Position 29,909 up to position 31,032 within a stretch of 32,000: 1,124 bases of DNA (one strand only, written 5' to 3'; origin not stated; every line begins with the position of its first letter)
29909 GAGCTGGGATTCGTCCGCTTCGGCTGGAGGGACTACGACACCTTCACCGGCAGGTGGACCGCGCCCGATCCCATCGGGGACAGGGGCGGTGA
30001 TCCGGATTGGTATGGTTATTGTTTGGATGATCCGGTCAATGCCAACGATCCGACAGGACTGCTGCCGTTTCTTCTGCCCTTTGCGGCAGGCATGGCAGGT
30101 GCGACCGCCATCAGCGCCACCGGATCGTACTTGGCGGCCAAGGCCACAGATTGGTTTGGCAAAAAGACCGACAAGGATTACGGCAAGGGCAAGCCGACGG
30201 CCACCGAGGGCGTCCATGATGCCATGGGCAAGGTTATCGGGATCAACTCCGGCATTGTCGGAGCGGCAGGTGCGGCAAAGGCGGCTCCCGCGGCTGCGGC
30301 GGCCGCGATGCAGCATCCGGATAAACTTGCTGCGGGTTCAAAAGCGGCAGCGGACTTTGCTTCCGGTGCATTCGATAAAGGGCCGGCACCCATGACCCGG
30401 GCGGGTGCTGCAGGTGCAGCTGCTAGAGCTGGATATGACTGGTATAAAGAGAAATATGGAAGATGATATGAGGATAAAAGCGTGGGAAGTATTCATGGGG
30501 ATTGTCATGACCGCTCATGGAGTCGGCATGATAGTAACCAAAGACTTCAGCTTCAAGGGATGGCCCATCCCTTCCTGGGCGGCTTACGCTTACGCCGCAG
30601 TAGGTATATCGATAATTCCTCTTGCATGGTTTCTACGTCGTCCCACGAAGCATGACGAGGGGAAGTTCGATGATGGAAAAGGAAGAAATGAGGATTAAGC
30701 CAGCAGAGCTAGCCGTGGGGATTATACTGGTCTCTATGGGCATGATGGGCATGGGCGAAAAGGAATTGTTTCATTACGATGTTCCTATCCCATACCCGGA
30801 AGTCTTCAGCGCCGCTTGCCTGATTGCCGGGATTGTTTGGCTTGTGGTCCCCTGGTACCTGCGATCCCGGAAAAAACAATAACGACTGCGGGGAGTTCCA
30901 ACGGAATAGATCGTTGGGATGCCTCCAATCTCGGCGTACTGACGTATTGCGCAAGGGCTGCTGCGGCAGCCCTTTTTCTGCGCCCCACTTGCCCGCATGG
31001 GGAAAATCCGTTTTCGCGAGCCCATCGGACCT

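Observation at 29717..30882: Orphan Rhs C-terminal cassette: truncated YD-repeat core, DPTGL boundary, Gly/Ala-rich putative membrane-active toxin, then immunity candidates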

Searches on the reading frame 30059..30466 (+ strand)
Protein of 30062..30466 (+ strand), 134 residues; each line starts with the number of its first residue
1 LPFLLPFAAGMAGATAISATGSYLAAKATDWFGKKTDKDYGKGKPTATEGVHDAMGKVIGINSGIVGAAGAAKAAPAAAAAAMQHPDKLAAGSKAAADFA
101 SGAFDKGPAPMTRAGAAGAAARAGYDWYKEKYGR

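Call 4: search_protein_families(library=pfam, proteins=[window:30062-30466:+], max_evalue=1)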
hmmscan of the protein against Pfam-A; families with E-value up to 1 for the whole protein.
window:30062-30466:+ (134 aa): 0 families

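Call 5: search_protein_families(library=ncbifam, proteins=[window:30062-30466:+], max_evalue=1)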
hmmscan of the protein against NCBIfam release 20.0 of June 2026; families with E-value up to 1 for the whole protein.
window:30062-30466:+ (134 aa): 1 family
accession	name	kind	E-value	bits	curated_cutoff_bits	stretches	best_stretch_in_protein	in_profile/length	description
TIGR02811.1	formate_TAT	hypoth_equivalog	0.57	10.5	48.45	1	3-35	14-46/66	formate dehydrogenase region TAT target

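Call 42: search_solved_structures(query=window:30059-30463:+, max_evalue=10, show_alignments=2)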
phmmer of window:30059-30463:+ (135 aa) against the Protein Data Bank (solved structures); distinct sequences matched with E-value up to 10: 2.
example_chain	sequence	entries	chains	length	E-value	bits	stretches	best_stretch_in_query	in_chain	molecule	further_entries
7cj8_A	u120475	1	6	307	3.7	11.1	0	9-64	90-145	Epimerase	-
7cj4_A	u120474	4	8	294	5.5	10.5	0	9-64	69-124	Epimerase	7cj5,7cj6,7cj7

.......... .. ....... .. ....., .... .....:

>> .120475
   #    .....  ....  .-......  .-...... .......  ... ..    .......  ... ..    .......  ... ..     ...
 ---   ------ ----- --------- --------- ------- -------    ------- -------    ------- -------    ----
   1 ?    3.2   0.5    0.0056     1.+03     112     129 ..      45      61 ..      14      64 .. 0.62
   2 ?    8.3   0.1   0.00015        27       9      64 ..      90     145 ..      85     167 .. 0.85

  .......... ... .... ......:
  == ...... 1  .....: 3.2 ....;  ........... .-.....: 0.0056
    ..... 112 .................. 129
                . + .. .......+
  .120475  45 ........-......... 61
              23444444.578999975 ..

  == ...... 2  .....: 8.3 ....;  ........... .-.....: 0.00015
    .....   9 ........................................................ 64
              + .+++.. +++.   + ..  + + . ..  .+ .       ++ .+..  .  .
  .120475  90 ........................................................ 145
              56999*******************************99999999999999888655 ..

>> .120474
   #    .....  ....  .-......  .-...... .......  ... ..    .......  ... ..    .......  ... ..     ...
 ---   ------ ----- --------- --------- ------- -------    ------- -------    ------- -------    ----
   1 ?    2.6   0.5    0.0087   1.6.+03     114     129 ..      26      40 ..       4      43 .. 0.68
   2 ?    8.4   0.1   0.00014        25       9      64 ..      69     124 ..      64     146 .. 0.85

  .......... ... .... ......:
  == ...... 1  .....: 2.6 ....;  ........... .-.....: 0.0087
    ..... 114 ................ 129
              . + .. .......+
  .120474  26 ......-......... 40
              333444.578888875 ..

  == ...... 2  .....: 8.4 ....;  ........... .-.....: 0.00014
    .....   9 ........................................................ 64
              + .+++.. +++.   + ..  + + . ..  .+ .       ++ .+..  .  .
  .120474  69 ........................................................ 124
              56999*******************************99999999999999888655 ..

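Call 47: search_protein_representatives(protein=window:30059-30463:+)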
Query: 135 residues. Proteins with E-value up to 0.001 (for the whole library): 23; up to 1e-10: 15; up to 1e-30: 4. The best 23 are listed.
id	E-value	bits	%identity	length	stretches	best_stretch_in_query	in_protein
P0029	5.7e-53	194.8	90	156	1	1-112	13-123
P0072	1.4e-46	174.2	72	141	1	1-131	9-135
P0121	2.3e-43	163.8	75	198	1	22-131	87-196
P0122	9.4e-31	123.0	70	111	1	37-132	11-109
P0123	5.0e-25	104.5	84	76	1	17-78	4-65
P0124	1.3e-21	93.5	62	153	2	19-83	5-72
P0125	4.6e-20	88.4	62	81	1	56-131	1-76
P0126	4.4e-16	75.6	69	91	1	1-65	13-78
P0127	2.3e-14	70.0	57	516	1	2-90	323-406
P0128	2.0e-13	67.0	49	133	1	32-131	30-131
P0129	4.1e-13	65.9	60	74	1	65-134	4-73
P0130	1.4e-12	64.2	51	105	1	54-131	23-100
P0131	3.7e-12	62.8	71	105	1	85-133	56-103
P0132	8.1e-12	61.8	95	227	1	56-99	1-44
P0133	2.1e-11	60.4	42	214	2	7-108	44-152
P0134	2.0e-10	57.3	53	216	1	10-91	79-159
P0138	6.2e-05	39.5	35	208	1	5-123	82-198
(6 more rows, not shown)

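Call 83: search_protein_families(library=pfam, proteins=[P0127, P0134, P0138], max_evalue=0.01)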
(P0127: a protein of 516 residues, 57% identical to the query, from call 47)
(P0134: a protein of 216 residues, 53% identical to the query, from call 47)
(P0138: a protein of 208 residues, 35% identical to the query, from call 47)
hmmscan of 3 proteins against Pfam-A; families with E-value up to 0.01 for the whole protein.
P0127 (516 aa): 2 families
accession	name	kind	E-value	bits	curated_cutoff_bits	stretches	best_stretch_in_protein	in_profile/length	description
PF25023.1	TEN_YD-shell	-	3.4e-16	59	50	1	32-294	600-866/909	Teneurin YD-shell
PF05593.20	RHS_repeat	-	1.1e-06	29.3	22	0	146-174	7-36/38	RHS Repeat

P0134 (216 aa): 1 family
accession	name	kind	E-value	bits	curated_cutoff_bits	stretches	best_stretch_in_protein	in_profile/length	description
PF25023.1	TEN_YD-shell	-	0.00071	18.2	50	1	8-42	832-866/909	Teneurin YD-shell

P0138 (208 aa): 1 family
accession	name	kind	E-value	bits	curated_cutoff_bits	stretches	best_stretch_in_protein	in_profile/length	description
PF25023.1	TEN_YD-shell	-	1.3e-06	27.2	50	1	7-53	825-871/909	Teneurin YD-shell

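Call 104: search_protein_families(library=ncbifam, proteins=[P0127], max_evalue=0.001)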
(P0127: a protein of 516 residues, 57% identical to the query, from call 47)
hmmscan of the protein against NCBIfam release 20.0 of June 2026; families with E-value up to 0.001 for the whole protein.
P0127 (516 aa): 3 families
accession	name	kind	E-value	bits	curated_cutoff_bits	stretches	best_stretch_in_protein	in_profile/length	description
TIGR03696.1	Rhs_assc_core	domain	1e-19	70.8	32.5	1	244-321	1-75/76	RHS repeat-associated core domain-containing protein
NF041261.1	RHS_core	equivalog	7e-15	53.9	2000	2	221-320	1161-1259/1261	RHS element core protein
TIGR01643.1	YD_repeat_2x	repeat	0.00016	22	15.8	0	140-172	1-33/42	YD repeat-containing protein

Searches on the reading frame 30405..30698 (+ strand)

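Call 4: search_protein_families(library=pfam, proteins=[window:30405-30698:+], max_evalue=1)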
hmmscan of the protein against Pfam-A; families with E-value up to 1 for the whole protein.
window:30405-30698:+ (97 aa): 2 families
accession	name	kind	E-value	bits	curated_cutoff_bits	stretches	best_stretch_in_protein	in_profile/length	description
PF10445.14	DUF2456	-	0.037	14.6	25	1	25-67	43-83/95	Protein of unknown function (DUF2456)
PF23600.1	DUF7139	-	0.078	13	30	1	20-77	18-77/150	Domain of unknown function (DUF7139)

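Call 5: search_protein_families(library=ncbifam, proteins=[window:30405-30698:+], max_evalue=1)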
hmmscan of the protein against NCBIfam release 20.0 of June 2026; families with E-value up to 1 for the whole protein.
window:30405-30698:+ (97 aa): 0 families

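Call 100: search_protein_families(library=padloc, proteins=[window:30456-30698:+], max_evalue=0.01)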
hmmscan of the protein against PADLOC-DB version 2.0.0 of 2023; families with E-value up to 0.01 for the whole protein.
window:30456-30698:+ (80 aa): 0 families

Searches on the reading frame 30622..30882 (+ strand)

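Call 4: search_protein_families(library=pfam, proteins=[window:30622-30882:+], max_evalue=1)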
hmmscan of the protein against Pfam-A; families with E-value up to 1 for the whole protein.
window:30622-30882:+ (86 aa): 2 families
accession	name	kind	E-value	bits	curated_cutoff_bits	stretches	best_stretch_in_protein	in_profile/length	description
PF06168.16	DUF981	-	0.072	13.5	29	1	20-80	36-91/186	Protein of unknown function (DUF981)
PF11295.13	DUF3096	-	0.082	13.1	23.3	0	66-78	4-16/37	Protein of unknown function (DUF3096)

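Call 5: search_protein_families(library=ncbifam, proteins=[window:30622-30882:+], max_evalue=1)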
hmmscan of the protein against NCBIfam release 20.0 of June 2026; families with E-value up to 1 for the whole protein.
window:30622-30882:+ (86 aa): 0 families

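Call 100: search_protein_families(library=padloc, proteins=[window:30670-30882:+], max_evalue=0.01)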
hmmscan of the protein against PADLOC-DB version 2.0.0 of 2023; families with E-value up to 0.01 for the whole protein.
window:30670-30882:+ (70 aa): 0 families
